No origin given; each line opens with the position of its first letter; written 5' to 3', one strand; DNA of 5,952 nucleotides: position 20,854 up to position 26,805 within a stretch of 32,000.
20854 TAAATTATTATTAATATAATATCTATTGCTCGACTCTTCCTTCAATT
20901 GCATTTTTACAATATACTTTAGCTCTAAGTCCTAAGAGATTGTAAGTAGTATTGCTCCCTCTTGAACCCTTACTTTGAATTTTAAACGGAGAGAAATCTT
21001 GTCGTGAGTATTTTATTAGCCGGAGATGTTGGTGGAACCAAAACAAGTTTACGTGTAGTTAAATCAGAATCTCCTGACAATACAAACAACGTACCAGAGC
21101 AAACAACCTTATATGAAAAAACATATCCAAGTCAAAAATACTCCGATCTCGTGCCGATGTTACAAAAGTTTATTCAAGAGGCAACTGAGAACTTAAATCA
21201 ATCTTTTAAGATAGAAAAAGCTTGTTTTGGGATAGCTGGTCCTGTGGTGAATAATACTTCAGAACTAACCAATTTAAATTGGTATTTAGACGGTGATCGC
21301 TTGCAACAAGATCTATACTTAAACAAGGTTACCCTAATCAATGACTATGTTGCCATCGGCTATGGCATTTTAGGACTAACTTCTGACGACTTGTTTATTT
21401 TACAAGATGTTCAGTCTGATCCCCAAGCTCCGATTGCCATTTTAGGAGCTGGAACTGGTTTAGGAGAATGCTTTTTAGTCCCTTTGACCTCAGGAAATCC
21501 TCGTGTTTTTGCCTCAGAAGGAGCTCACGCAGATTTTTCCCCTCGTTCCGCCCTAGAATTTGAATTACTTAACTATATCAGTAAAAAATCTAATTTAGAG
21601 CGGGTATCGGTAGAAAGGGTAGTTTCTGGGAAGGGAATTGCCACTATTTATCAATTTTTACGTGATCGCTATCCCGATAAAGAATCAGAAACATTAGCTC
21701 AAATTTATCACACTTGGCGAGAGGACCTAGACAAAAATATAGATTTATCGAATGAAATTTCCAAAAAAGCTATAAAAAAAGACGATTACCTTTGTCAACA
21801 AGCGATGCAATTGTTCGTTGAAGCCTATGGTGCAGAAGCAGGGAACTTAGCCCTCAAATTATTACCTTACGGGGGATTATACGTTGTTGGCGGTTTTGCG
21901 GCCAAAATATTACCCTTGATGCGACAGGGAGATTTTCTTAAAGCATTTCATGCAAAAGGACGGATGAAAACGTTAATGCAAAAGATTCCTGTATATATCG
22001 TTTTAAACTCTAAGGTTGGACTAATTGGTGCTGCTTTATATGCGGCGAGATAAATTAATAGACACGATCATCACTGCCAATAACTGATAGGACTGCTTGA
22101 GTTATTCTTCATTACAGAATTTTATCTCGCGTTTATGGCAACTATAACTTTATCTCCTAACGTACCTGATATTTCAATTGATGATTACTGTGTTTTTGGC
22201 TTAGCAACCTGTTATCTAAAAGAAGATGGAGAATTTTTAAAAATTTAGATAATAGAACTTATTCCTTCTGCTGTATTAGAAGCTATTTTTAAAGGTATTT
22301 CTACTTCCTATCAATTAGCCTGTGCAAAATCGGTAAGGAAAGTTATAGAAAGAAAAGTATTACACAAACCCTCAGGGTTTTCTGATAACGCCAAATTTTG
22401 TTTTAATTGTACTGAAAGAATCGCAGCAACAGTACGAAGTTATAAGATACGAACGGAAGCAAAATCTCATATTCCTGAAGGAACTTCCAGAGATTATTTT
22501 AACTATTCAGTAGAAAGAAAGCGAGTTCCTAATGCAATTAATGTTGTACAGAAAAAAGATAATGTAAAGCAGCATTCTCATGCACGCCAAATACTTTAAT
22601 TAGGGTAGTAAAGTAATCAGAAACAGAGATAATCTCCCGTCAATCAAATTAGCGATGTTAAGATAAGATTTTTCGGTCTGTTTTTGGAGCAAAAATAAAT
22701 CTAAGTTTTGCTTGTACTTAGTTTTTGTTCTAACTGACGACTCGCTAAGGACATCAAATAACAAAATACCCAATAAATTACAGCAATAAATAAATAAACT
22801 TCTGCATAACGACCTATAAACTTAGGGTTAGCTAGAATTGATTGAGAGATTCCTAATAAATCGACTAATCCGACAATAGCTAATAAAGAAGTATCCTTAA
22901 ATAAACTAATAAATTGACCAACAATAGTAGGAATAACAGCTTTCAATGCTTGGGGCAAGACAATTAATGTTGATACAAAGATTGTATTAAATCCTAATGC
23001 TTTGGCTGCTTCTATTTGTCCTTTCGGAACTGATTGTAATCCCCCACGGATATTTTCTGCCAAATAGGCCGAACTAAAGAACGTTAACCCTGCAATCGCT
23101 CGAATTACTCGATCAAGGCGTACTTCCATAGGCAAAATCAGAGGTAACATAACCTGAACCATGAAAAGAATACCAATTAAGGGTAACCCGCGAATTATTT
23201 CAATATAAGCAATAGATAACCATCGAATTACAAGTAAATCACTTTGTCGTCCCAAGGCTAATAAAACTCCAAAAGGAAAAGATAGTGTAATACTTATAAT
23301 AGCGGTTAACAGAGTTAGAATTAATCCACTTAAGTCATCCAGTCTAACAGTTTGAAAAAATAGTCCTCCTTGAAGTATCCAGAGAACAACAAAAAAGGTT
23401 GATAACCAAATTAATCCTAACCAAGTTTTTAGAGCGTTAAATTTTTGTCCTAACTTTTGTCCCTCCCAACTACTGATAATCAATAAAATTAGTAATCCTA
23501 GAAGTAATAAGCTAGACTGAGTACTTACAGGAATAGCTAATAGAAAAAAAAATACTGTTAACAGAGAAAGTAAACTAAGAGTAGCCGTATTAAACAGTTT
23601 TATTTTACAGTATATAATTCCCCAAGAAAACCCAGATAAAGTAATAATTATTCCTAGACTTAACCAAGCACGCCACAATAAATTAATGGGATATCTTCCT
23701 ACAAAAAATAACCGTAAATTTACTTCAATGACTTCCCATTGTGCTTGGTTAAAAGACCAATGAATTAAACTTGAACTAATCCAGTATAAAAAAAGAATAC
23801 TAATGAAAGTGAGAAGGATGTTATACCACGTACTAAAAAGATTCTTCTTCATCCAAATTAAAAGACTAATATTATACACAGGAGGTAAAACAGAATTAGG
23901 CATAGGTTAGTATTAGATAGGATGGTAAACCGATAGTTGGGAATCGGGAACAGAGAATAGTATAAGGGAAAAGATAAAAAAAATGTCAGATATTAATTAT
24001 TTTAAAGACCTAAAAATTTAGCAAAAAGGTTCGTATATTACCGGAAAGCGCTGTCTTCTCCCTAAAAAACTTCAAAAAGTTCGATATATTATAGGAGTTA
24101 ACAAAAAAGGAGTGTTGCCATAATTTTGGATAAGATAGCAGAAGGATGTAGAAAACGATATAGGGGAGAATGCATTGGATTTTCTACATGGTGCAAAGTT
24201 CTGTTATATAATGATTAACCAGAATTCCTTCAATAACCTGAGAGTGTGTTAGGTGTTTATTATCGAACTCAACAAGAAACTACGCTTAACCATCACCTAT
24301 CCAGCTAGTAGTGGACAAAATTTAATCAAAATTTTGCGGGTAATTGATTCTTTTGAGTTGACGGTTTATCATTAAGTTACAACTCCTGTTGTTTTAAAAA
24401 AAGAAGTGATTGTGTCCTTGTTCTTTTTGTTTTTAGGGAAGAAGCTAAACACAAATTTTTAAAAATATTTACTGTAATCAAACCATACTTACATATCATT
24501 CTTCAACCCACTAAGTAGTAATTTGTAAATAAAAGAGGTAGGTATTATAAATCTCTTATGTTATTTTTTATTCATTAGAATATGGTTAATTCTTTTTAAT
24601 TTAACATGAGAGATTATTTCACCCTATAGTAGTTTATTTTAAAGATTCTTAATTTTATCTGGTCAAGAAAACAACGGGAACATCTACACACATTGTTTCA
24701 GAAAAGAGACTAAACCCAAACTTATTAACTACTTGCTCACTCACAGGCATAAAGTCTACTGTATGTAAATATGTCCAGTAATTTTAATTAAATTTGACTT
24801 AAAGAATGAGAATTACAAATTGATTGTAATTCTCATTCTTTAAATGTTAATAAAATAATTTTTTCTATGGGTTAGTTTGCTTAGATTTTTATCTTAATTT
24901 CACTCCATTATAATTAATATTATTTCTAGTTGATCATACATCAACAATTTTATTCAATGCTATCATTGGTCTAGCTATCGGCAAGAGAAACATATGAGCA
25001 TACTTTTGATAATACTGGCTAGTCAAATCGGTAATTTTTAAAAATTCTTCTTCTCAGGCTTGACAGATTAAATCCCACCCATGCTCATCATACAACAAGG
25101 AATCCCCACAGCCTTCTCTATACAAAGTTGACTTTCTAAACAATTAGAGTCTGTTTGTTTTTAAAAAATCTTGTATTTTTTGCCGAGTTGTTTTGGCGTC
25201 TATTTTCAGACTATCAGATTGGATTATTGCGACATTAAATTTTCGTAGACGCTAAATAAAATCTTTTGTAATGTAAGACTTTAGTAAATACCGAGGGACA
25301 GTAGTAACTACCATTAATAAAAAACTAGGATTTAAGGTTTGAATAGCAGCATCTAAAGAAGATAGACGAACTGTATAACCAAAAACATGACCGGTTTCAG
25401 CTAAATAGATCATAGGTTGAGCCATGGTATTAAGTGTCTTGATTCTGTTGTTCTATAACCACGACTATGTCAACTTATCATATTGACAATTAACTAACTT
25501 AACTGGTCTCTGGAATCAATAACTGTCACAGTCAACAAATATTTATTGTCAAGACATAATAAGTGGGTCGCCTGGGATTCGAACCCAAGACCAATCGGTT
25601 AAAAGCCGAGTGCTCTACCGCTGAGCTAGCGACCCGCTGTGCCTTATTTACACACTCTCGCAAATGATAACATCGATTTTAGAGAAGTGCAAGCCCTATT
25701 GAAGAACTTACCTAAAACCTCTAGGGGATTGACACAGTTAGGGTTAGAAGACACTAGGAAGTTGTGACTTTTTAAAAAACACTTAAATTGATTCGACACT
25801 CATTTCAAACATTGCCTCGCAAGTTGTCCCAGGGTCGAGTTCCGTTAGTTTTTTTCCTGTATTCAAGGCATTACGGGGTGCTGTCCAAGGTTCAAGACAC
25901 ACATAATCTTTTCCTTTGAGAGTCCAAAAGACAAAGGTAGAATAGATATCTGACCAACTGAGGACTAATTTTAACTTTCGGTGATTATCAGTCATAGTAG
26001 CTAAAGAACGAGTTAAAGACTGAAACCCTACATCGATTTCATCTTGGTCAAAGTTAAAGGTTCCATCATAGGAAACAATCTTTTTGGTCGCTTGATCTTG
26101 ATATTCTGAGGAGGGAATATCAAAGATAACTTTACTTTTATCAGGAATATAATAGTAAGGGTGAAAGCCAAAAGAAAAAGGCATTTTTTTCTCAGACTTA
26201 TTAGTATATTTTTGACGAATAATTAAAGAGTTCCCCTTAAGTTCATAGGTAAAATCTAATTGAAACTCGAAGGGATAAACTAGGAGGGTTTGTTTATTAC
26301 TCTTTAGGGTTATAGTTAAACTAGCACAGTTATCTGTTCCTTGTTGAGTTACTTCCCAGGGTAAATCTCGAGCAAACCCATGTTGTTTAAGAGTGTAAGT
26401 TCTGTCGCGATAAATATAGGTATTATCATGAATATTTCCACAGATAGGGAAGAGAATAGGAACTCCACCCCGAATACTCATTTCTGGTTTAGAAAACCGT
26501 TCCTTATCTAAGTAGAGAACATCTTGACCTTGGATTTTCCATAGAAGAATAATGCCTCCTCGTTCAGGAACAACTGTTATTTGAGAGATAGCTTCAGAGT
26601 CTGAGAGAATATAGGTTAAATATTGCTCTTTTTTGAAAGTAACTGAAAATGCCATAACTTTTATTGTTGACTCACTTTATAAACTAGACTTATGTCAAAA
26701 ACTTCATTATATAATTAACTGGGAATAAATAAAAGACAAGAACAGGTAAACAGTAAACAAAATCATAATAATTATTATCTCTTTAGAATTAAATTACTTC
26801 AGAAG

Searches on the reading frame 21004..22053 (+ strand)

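Call 8: search_protein_families(library=ncbifam, proteins=[window:21004-22053:+], max_evalue=0.00001)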
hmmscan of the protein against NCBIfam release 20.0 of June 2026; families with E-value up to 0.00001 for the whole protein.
window:21004-22053:+ (349 aa): 7 families
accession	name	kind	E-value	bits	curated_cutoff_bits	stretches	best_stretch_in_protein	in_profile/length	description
NF001415.0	PRK00292.1-2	equivalog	5.8e-139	463.1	333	1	1-348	1-342/346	glucokinase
TIGR00749.1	glk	equivalog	6e-108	360.8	225.45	1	5-344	1-315/315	glucokinase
NF001416.0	PRK00292.1-3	equivalog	4.5e-67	226.6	383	1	5-346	14-330/339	glucokinase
NF001414.0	PRK00292.1-1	equivalog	1.1e-54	186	502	1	5-346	6-312/321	glucokinase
NF009073.0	PRK12408.1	subfamily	1.6e-47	162.3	240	1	4-346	18-331/338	glucokinase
NF001417.0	PRK00292.1-4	equivalog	2.7e-45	154.5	468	1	4-347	15-324/342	glucokinase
NF010701.0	PRK14101.1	equivalog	5.5e-40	137.2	920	1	8-343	24-324/638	bifunctional transcriptional regulator/glucokinase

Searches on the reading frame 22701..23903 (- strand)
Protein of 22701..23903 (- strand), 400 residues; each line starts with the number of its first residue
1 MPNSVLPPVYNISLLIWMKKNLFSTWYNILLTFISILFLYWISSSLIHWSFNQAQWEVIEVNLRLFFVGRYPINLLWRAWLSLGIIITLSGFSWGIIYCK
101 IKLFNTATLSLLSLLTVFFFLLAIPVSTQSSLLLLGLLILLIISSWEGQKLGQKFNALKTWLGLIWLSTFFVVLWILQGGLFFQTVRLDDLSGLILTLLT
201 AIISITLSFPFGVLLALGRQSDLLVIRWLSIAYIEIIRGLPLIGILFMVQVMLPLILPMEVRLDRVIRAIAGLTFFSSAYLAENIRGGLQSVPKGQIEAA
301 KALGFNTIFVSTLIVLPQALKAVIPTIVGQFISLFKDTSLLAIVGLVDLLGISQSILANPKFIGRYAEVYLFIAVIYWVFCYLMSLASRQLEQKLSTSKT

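Call 9: search_protein_families(library=ncbifam, proteins=[window:22701-23903:-], max_evalue=0.00001)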
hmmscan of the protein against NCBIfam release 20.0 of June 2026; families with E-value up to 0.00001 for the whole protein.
window:22701-23903:- (400 aa): 11 families
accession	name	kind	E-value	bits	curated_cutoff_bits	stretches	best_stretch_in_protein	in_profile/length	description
NF011680.0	PRK15100.1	equivalog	6.3e-33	114.5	300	1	191-397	16-216/222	cystine ABC transporter permease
NF007028.0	PRK09494.1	equivalog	1.3e-30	106.8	303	1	191-395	16-216/219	glutamine ABC transporter permease GlnP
TIGR03004.1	ectoine_ehuC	equivalog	1.3e-29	103.6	196.95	1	194-397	15-208/214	ectoine/hydroxyectoine ABC transporter permease subunit EhuC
NF011687.0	PRK15107.1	equivalog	2.1e-29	103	318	1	191-392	17-220/224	glutamate/aspartate ABC transporter permease GltK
TIGR03003.1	ectoine_ehuD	equivalog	3.5e-26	92.5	205.2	1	191-394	14-211/212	ectoine/hydroxyectoine ABC transporter permease subunit EhuD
TIGR01726.1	HEQRo_perm_3TM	subfamily_domain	7.3e-21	74.5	42.2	1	191-287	6-99/99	ABC transporter permease subunit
NF011651.0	PRK15069.1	subfamily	5.8e-19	68.4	306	1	190-394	19-227/237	histidine ABC transporter permease HisM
NF008337.0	PRK11123.1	equivalog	2.8e-18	66.3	277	1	195-396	12-231/238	arginine ABC transporter permease ArtQ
NF011714.0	PRK15135.1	subfamily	8.2e-18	65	319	1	191-393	10-217/228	histidine ABC transporter permease HisQ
NF008336.0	PRK11122.1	equivalog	5.6e-16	58.9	248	1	192-395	10-215/222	arginine ABC transporter permease ArtM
NF008049.0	PRK10782.1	subfamily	6.2e-10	39.1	212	1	193-393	16-212/217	methionine ABC transporter permease MetI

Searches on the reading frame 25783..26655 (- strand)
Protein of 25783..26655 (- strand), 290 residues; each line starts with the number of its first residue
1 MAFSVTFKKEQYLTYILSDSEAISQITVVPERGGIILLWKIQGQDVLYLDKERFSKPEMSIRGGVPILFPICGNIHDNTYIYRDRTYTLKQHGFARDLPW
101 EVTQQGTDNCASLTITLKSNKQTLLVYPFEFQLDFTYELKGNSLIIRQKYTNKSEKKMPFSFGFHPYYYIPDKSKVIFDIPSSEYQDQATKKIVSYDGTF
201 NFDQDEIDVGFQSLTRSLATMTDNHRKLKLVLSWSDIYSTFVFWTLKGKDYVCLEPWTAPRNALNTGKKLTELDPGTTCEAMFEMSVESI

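Call 9: search_protein_families(library=ncbifam, proteins=[window:25783-26655:-], max_evalue=0.00001)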
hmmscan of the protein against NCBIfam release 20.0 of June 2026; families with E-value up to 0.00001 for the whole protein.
window:25783-26655:- (290 aa): 1 family
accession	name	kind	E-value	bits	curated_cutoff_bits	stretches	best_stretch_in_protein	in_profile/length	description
NF011719.0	PRK15172.1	equivalog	4.7e-07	29.5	251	1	91-287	91-297/300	aldose-1-epimerase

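Call 18: search_protein_families(library=pfam, proteins=[window:25783-26655:-], max_evalue=0.001)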
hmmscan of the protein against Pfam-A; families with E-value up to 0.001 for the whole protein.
window:25783-26655:- (290 aa): 1 family
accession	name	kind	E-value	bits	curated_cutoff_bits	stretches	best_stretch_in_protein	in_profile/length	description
PF01263.26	Aldose_epim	-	8e-28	98.1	27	1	28-282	14-295/299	Aldose 1-epimerase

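Call 56: find_homologous_proteins(query=window:25783-26655:-, max_evalue=1e-60)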
Query window:25783-26655:- (290 aa): 2479 proteins with E <= 1e-60 among 4653 candidates; the best 120 are listed.
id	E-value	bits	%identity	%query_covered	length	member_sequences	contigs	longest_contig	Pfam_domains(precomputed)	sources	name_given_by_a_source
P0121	4.9e-196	667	100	100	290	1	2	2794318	PF01263.27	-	-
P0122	3.6e-193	658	98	100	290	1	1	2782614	PF01263.27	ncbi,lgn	ncbi:MAG: aldose epimerase [cyanobacterium endosymbiont of Epithemia adnata isolate EadnSB Bon19]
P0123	6.3e-191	651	96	100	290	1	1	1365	PF01263.27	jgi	jgi:galactose mutarotase-like enzyme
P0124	1.7e-190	649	97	100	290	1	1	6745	PF01263.27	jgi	jgi:galactose mutarotase-like enzyme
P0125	2.6e-190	649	97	100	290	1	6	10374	PF01263.27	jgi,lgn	jgi:galactose mutarotase-like enzyme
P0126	7.9e-186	634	96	100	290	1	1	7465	PF01263.27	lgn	-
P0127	2.8e-182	622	92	100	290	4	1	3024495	PF01263.27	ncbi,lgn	ncbi:MAG: aldose epimerase [cyanobacterium endosymbiont of Rhopalodia sterrenbergii]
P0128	2.5e-181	619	91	100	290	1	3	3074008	PF01263.27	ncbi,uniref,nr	ncbi:MAG: aldose epimerase family protein [cyanobacterium endosymbiont of Rhopalodia musculus]|unire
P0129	6.7e-178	608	90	100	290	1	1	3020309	PF01263.27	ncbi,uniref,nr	ncbi:putative aldose 1-epimerase [cyanobacterium endosymbiont of Rhopalodia gibberula]|uniref:aldose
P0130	6.6e-177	605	90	100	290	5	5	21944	PF01263.27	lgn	-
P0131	1.3e-172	591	86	100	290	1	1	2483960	PF01263.27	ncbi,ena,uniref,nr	ncbi:aldose epimerase [Cyanobacterium sp. uoEpiScrs1]|uniref:aldose epimerase family protein n=1 Tax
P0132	1.7e-163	561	82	99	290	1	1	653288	PF01263.27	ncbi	-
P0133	2.3e-150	518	75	100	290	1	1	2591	PF01263.27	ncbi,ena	-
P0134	1.6e-143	495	72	100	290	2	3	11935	PF01263.27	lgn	-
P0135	1.3e-139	482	70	100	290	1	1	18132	PF01263.27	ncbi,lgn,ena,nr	ncbi:MAG TPA: aldose epimerase [Cyanothece sp. UBA12306]|nr:aldose epimerase [Cyanothece sp. UBA1230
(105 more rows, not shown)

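Call 57: find_encoding_contigs(protein=P0131, flank=4000, max_places=2)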
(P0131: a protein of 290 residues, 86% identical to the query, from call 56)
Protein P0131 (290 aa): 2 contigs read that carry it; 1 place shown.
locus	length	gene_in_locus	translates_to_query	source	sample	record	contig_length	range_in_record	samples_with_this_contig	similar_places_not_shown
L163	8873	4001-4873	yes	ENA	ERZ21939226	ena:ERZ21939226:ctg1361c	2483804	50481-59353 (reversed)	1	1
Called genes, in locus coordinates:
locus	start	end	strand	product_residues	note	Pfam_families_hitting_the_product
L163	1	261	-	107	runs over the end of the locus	PF05542:DUF760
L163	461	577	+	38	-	PF02529:PetG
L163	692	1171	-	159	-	PF02367:TsaE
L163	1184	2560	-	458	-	PF01933:CofD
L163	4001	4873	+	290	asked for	PF01263:Aldose_epim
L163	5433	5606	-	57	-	-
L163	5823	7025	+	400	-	PF00528:BPD_transp_1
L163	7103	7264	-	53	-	-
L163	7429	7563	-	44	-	-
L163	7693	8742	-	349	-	PF02685:Glucokinase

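Call 58: find_encoding_contigs(protein=P0132, flank=4000, max_places=2)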
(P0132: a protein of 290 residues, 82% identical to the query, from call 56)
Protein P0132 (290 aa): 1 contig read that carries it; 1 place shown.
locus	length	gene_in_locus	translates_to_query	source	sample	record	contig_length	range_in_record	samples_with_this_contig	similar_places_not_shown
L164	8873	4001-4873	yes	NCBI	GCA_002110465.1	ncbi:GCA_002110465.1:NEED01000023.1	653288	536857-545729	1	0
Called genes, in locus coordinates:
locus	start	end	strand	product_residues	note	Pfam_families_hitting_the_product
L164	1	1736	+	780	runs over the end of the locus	PF22019:GlgB_N, PF02922:CBM_48, PF00128:Alpha-amylase, PF02806:Alpha-amylase_C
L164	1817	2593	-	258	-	PF01925:TauE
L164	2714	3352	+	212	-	PF12766:Pyridox_oxase_2 (weak), PF01243:PNPOx_N, PF10590:PNP_phzG_C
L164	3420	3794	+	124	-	PF12680:SnoaL_2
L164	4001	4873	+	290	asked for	PF01263:Aldose_epim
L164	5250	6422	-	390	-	PF00762:Ferrochelatase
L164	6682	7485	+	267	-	PF11209:LmeA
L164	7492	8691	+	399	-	PF00535:Glycos_transf_2, PF13428:TPR_14 (faint), PF00515:TPR_1 (weak), PF13424:TPR_12, PF00515:TPR_1, PF14559:TPR_19 (weak), PF13424:TPR_12, PF13414:TPR_11 (weak), +9 more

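Call 59: find_encoding_contigs(protein=P0122, flank=3000, max_places=1)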
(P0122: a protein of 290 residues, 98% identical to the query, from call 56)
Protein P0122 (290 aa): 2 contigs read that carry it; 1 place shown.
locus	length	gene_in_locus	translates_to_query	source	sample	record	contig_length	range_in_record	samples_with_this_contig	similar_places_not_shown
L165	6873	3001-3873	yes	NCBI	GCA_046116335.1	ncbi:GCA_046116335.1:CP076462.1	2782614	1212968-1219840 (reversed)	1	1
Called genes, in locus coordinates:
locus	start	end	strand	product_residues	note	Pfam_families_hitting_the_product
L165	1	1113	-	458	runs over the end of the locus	PF01933:CofD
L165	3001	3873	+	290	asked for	PF01263:Aldose_epim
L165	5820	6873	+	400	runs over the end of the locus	PF00528:BPD_transp_1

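Call 60: find_encoding_contigs(protein=P0127, flank=3000, max_places=1)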
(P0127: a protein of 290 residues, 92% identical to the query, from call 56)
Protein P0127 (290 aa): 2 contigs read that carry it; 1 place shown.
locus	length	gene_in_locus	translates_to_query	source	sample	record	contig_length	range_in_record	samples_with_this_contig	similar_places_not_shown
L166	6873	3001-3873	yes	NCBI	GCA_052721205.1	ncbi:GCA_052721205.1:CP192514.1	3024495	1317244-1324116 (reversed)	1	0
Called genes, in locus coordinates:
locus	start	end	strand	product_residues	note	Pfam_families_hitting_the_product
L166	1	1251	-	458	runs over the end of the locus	PF01933:CofD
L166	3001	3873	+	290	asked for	PF01263:Aldose_epim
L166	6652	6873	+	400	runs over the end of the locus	PF00528:BPD_transp_1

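Call 61: find_encoding_contigs(protein=P0128, flank=3000, max_places=1)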
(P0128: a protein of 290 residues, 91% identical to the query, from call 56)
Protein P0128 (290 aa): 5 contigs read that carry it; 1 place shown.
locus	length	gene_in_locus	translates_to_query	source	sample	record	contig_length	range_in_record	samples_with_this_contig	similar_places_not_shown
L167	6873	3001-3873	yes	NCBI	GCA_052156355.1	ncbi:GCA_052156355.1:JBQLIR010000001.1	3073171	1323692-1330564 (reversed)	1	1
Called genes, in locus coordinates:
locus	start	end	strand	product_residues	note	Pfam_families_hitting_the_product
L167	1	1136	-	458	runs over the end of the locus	PF01933:CofD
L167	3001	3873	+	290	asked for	PF01263:Aldose_epim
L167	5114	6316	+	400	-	PF00528:BPD_transp_1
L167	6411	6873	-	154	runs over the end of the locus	-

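Call 62: find_encoding_contigs(protein=P0130, flank=3000, max_places=2)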
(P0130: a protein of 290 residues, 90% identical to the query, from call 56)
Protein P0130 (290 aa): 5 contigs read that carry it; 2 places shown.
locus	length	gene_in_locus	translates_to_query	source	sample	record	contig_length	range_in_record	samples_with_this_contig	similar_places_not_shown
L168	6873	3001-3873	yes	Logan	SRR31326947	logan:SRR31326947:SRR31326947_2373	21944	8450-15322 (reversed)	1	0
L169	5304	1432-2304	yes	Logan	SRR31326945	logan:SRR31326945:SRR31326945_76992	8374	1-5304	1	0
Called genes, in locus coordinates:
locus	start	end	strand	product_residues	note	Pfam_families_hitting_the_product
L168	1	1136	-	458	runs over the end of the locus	PF01933:CofD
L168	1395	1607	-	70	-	-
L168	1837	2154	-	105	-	PF04432:FrhB_FdhB_C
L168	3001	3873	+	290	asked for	PF01263:Aldose_epim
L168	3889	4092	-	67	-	-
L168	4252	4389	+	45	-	-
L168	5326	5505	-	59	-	-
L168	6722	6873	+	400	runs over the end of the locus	PF00528:BPD_transp_1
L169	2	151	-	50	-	?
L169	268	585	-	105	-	PF04432:FrhB_FdhB_C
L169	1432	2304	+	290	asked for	PF01263:Aldose_epim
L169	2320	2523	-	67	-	-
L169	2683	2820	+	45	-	-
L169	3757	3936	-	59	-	-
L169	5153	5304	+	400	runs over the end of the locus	PF00528:BPD_transp_1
